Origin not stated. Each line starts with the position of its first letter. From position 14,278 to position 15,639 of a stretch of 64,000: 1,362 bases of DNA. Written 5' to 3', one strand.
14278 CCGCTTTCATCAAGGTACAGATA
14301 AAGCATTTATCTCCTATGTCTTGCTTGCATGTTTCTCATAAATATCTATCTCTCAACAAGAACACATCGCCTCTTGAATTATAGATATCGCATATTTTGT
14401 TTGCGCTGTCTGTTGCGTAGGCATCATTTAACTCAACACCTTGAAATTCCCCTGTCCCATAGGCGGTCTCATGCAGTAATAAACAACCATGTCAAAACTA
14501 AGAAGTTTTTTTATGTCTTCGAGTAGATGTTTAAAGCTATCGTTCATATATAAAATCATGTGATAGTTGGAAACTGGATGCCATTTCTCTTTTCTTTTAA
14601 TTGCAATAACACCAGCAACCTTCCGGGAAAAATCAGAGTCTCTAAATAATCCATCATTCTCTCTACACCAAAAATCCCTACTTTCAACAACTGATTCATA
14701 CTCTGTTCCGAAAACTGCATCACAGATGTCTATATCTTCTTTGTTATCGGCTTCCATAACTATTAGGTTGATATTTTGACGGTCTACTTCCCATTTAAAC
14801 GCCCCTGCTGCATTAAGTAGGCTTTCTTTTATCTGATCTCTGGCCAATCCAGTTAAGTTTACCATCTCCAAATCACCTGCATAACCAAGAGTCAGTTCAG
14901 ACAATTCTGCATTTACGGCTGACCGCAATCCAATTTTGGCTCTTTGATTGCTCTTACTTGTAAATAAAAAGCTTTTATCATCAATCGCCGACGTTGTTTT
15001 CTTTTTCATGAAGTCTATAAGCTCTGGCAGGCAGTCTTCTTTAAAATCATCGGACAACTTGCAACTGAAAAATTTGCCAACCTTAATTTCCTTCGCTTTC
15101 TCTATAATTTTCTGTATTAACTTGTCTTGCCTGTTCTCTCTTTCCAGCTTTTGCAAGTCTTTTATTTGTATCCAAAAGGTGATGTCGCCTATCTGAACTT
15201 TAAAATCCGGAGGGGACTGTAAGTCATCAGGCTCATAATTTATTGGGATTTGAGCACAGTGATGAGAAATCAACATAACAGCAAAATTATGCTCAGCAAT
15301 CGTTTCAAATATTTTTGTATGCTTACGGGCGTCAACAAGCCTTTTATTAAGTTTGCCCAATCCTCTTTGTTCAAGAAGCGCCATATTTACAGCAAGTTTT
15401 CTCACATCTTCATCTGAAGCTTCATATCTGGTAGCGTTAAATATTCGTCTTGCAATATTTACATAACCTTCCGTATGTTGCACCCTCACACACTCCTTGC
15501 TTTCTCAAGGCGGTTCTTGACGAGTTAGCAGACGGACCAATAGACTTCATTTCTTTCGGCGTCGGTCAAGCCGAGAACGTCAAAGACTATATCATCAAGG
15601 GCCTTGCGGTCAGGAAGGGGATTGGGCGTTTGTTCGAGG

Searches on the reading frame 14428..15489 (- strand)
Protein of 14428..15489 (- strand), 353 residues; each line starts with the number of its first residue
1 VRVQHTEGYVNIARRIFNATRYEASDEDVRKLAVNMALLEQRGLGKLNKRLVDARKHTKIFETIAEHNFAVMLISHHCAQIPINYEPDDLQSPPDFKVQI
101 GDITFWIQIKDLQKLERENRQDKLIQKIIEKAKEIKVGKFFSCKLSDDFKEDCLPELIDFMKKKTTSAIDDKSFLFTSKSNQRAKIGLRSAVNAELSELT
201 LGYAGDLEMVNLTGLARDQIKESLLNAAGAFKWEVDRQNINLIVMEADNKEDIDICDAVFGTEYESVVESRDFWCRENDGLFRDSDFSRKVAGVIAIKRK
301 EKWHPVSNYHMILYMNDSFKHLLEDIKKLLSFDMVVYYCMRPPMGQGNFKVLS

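Call 5: search_protein_families(library=pfam, proteins=[window:14428-15489:-], max_evalue=0.1)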
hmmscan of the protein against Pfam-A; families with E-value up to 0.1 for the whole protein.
window:14428-15489:- (353 aa): 1 family
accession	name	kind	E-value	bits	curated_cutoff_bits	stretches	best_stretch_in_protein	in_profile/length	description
PF14005.11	YpjP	-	0.08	13.4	27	0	121-172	3-57/134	YpjP-like protein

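Call 7: search_protein_families(library=ncbifam, proteins=[window:14428-15489:-], max_evalue=1)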
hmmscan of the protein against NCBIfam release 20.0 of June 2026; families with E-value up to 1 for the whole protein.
window:14428-15489:- (353 aa): 0 families

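Call 8: search_protein_families(library=padloc, proteins=[window:14428-15489:-], max_evalue=1)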
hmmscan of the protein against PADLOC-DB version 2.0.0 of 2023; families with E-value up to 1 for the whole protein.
window:14428-15489:- (353 aa): 0 families

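Call 16: find_homologous_proteins(query=window:14428-15489:-, max_evalue=0.001)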
Query window:14428-15489:- (353 aa): 232 proteins with E <= 0.001 among 1763 candidates; the best 120 are listed.
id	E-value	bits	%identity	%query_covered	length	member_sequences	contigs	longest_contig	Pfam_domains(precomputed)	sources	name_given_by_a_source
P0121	4.0e-233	791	100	99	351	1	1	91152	-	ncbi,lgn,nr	ncbi:MAG: hypothetical protein HY739_15165 [Desulfobacterales bacterium]|nr:hypothetical protein [De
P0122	6.0e-153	527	65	97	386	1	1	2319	-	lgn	-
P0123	3.6e-151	521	69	97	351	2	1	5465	-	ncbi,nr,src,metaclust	ncbi:MAG: hypothetical protein A2Y81_07435 [Nitrospirae bacterium RBG_13_43_8]|nr:MAG: hypothetical 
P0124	7.4e-151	520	68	97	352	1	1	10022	-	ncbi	-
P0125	2.7e-150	518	63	97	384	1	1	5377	-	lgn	-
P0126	1.8e-149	516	63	98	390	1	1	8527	-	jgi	jgi:hypothetical protein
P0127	3.5e-149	515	62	97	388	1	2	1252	-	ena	-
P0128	4.8e-149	514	62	97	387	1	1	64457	-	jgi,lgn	jgi:hypothetical protein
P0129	9.1e-148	510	67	97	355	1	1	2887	-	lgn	-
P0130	2.0e-147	509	62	97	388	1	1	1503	-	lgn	-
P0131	2.7e-147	508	62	98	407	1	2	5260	-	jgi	jgi:hypothetical protein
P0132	2.9e-147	508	64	97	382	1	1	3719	-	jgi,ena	-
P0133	7.2e-146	504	62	98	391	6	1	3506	-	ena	-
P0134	7.2e-146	504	66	98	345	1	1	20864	-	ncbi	ncbi:MAG: hypothetical protein AB1488_06300 [Nitrospirota bacterium]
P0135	6.2e-145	501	62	97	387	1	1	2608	-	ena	-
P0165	1.8e-136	473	59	97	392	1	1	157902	-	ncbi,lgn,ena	-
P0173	2.7e-134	466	57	98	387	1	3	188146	-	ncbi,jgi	-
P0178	3.8e-133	462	58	97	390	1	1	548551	-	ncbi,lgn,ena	-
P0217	5.3e-111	389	52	97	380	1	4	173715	-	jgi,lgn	-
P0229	1.8e-106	374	51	97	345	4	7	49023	-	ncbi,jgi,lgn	-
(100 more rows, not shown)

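Call 18: find_encoding_contigs(protein=P0178, flank=10000, max_places=2)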
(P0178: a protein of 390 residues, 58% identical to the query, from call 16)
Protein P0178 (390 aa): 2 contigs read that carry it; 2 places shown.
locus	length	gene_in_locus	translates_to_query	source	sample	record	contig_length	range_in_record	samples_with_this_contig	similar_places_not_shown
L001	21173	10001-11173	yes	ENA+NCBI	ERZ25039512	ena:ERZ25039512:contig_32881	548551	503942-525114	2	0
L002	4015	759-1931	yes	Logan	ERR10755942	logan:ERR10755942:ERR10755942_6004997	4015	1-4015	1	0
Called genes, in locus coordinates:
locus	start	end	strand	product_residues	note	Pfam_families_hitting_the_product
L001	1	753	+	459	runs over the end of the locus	PF01225:Mur_ligase, PF08245:Mur_ligase_M, PF02875:Mur_ligase_C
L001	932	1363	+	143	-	PF22636:FlK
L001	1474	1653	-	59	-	-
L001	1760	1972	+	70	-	PF05015:HigB-like_toxin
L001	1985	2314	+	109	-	PF01381:HTH_3, PF12844:HTH_19 (weak)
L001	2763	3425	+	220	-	-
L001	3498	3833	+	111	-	PF12728:HTH_17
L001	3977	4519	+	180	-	-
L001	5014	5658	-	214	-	PF18928:DUF5677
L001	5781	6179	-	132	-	-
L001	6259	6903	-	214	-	PF07505:DUF5131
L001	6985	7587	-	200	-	PF22560:GMT-wHTH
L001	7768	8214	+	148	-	-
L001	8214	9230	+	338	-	PF00665:rve, PF13683:rve_3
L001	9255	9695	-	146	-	-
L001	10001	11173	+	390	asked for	-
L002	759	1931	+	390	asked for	-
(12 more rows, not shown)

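Call 19: find_encoding_contigs(protein=P0173, flank=10000, max_places=2)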
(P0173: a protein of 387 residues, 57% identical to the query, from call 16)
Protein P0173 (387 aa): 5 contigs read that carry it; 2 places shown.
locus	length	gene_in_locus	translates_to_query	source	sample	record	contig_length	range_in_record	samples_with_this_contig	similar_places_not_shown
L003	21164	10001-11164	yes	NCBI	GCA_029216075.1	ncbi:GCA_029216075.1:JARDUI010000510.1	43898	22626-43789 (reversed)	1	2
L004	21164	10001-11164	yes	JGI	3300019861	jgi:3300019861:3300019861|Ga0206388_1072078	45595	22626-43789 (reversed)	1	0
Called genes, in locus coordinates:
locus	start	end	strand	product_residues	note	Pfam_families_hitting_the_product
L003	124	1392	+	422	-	PF13356:Arm-DNA-bind_3, PF22022:Phage_int_M, PF00589:Phage_integrase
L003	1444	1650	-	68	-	PF05930:Phage_AlpA (weak)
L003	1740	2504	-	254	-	-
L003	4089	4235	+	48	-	-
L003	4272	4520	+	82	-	-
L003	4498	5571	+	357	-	-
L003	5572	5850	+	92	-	-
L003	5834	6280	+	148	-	-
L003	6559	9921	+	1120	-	PF02384:N6_Mtase (faint), PF07669:Eco57I, PF12950:TaqI_C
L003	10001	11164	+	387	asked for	-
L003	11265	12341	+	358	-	-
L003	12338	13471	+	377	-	PF08902:DUF1848 (faint), PF20903:SPL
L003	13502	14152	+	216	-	PF12686:DUF3800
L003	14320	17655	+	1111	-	PF13091:PLDc_2, PF00176:SNF2-rel_dom (faint), PF00271:Helicase_C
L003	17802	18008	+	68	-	-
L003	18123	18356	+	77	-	-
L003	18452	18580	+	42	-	-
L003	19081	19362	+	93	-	-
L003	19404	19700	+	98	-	PF12844:HTH_19, PF13560:HTH_31 (weak), PF01381:HTH_3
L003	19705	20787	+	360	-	PF00078:RVT_1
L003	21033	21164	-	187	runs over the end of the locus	PF22016:DUF6933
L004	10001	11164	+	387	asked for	-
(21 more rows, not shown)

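Call 35: search_solved_structures(query=A4, max_evalue=10)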
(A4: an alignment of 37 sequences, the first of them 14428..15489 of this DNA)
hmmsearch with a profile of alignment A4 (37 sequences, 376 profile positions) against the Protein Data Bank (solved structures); distinct sequences matched with E-value up to 10: 0.

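Call 41: predict_structure(alignment_id=A4)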
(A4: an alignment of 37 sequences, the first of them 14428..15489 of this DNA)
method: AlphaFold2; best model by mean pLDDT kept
length: 353 residues; sequences in the alignment: 37
mean_pLDDT: 85.5   pTM: 0.74
mean pLDDT of the five models: 85.5, 85.1, 80.5, 78.6, 77.9
residues with pLDDT >= 90: 179; 70-90: 134; 50-70: 25; < 50: 15
segments of 3 or more residues with pLDDT < 50: 115-117, 204-214
pLDDT, mean of each block of 10 residues (from residue 1): 72 92 90 95 94 82 92 93 86 87 95 57 82 88 81 93 83 86 86 76 51 63 91 95 92 92 78 81 95 95 85 97 97 94 83 68
secondary structure, 60 per line:
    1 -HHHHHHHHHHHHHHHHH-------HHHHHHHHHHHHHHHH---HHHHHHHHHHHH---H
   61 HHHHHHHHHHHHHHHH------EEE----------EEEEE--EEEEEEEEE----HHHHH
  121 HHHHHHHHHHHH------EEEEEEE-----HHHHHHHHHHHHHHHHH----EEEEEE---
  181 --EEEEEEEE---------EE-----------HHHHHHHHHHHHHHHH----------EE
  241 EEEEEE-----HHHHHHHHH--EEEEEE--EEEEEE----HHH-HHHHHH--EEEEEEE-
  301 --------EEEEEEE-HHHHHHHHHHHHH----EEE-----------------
elements in order: H2-18 H26-41 H45-56 H60-76 E83-85 E96-100 E103-111 H116-132 E139-145 H151-167 E172-177 E183-190 H213-228 E239-246 H252-260 E263-268 E271-276 H285-290 E293-299 E309-315 H317-329 E334-336

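Call 45: fold_search(model_id=the predicted structure, library=pdb)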
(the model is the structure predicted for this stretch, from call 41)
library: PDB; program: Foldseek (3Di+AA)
matches with E <= 10: 541; with E <= 0.001: 0
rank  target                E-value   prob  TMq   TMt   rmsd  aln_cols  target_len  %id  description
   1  4tkd_C                7.5e-02  0.14  0.10  0.24  19.9       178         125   10  Sulfolobus solfataricus HJC mutants (released 2015-08-12)
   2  4tkd_D                7.9e-02  0.15  0.09  0.22  20.7       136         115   10  Sulfolobus solfataricus HJC mutants (released 2015-08-12)
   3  4tkd_A                1.3e-01  0.20  0.11  0.29  20.0       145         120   13  Sulfolobus solfataricus HJC mutants (released 2015-08-12)
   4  4tkd_B                1.9e-01  0.12  0.09  0.23  19.7       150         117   10  Sulfolobus solfataricus HJC mutants (released 2015-08-12)
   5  7o2x_B                1.9e-01  0.07  0.09  0.12  20.0       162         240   12  Crystal structure of the human METTL3-METTL14 complex with compound T180 (released 2021-04-07)
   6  6d8p_B                2.1e-01  0.10  0.14  0.08  19.0       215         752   11  Ternary RsAgo Complex Containing Guide RNA Paired with Target DNA (released 2018-07-25)
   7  4i1t                  2.7e-01  0.06  0.11  0.18  20.7       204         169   10  Crystal structure of the cap-snatching endonuclease from Pichinde virus (released 2014-02-26)
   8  2a1s_C                3.2e-01  0.04  0.11  0.11  19.4       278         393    8  Crystal structure of native PARN nuclease domain (released 2005-12-20)
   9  2eo0_A                3.8e-01  0.11  0.10  0.23  19.5       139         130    8  Crystal Structure of Holliday Junction Resolvase ST1444 (released 2007-10-02)
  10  5nth                  3.8e-01  0.06  0.12  0.08  21.5       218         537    6  Structure of Leucyl aminopeptidase from Leishmania major in complex with actinonin (released 2017-08-02)
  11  6skx                  4.1e-01  0.11  0.15  0.17  12.7       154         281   11  Structure of Reductive Aminase from Neosartorya fumigata (released 2020-06-24)
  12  6ttt_B                4.1e-01  0.04  0.09  0.11  18.7       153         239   10  Crystal structure of the human METTL3-METTL14 complex bound to Compound 2 (ASI_M3M_140) (released 2020-03-04)
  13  7o2f_B                4.1e-01  0.04  0.09  0.11  18.7       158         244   10  Crystal structure of the human METTL3-METTL14 complex bound to Compound 22 (UZH2) (released 2021-09-01)
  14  8qhe                  4.3e-01  0.08  0.13  0.16  13.4       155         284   10  Crystal structure IR-09 (released 2023-10-11)
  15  7osn_A                4.6e-01  0.12  0.14  0.17   7.1       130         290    8  IRED361 from Micromonospora sp. in complex with NADP+ (released 2022-06-22)
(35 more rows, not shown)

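Call 50: find_related_loci(query=A4, collection=metagenome_contigs, flank=8000)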
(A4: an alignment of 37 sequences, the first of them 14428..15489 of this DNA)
Query A4 (353 aa) in metagenome_contigs; peptide patterns used: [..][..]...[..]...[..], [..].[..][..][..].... (x = any residue, [..] = any of these).
478 stretches matched a pattern; 49 encode a relative of the query (tblastn E <= 1e-3); 49 distinct loci.
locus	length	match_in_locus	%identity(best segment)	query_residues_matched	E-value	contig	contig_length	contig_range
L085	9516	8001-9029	68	9-349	5e-159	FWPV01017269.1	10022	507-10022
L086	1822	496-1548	68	1-349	2e-170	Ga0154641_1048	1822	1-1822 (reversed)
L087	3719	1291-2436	63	3-349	1e-162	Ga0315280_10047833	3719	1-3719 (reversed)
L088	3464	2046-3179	62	4-349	4e-162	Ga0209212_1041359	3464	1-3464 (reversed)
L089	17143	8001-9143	60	4-349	2e-149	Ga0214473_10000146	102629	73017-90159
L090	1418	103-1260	60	3-349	6e-163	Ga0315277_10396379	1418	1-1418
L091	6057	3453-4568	61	10-350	2e-149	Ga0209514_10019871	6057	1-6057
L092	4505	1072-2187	61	10-350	9e-152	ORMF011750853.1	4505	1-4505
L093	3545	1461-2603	60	4-349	6e-152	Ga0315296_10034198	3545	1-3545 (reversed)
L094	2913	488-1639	60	3-351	3e-154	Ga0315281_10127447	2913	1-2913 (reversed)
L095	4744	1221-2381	59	3-349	2e-147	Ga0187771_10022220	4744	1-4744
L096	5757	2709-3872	57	3-352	7e-144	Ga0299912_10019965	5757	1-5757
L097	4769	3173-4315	60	9-349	1e-144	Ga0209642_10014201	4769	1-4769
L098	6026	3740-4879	59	3-350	1e-142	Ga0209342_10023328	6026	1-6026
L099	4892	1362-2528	58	2-349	1e-143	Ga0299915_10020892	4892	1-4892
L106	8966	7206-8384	53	1-349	7e-126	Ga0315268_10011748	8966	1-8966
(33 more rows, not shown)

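Call 55: search_protein_families(library=pfam, proteins=[L089:4519-5868:-, L089:6020-6646:+, L089:6628-7383:-, L089:7380-7712:-, L089:9297-9575:+, L089:9572-9796:+, L089:9892-10107:+, L089:10448-10981:+, L089:11012-11548:+, L089:11764-12633:+], max_evalue=0.01)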
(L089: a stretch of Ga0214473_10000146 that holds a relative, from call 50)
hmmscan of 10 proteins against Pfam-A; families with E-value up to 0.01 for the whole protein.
L089:4519-5868:- (449 aa): 2 families
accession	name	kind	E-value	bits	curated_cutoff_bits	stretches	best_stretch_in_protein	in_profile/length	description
PF14535.12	AMP-binding_C_2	-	1.6e-16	60.7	25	1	354-446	1-96/96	AMP-binding enzyme C-terminal domain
PF00501.34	AMP-binding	-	1.2e-08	34.6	29.9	1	105-302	170-373/384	AMP-binding enzyme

L089:6020-6646:+ (208 aa): 0 families

L089:6628-7383:- (251 aa): 1 family
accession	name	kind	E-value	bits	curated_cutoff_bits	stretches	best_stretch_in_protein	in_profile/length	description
PF00850.24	Hist_deacetyl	-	7.9e-42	144.1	27.9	2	20-157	4-170/298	Histone deacetylase domain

L089:7380-7712:- (110 aa): 0 families

L089:9297-9575:+ (92 aa): 1 family
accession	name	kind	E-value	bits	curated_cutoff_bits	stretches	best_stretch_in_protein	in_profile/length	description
PF14076.12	DUF4258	-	0.00064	20.4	25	1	7-81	2-69/71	Domain of unknown function (DUF4258)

L089:9572-9796:+ (74 aa): 1 family
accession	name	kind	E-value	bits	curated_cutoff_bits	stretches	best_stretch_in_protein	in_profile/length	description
PF10049.14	DUF2283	-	9.1e-15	55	23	1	2-52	1-49/49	Protein of unknown function (DUF2283)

L089:9892-10107:+ (71 aa): 0 families

L089:10448-10981:+ (177 aa): 1 family
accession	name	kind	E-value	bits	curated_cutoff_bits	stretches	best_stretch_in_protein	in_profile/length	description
PF01966.28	HD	-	1.5e-08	35.4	22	1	41-148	3-115/116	HD domain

L089:11012-11548:+ (178 aa): 1 family
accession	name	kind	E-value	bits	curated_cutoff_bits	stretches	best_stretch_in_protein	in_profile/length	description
PF00293.34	NUDIX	-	9.3e-16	58.5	21.1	1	40-154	4-122/134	NUDIX domain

L089:11764-12633:+ (289 aa): 1 family
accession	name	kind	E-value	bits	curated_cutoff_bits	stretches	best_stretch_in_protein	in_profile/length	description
PF00285.26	Citrate_synt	-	9.1e-27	94.4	27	2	61-252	162-355/357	Citrate synthase, C-terminal domain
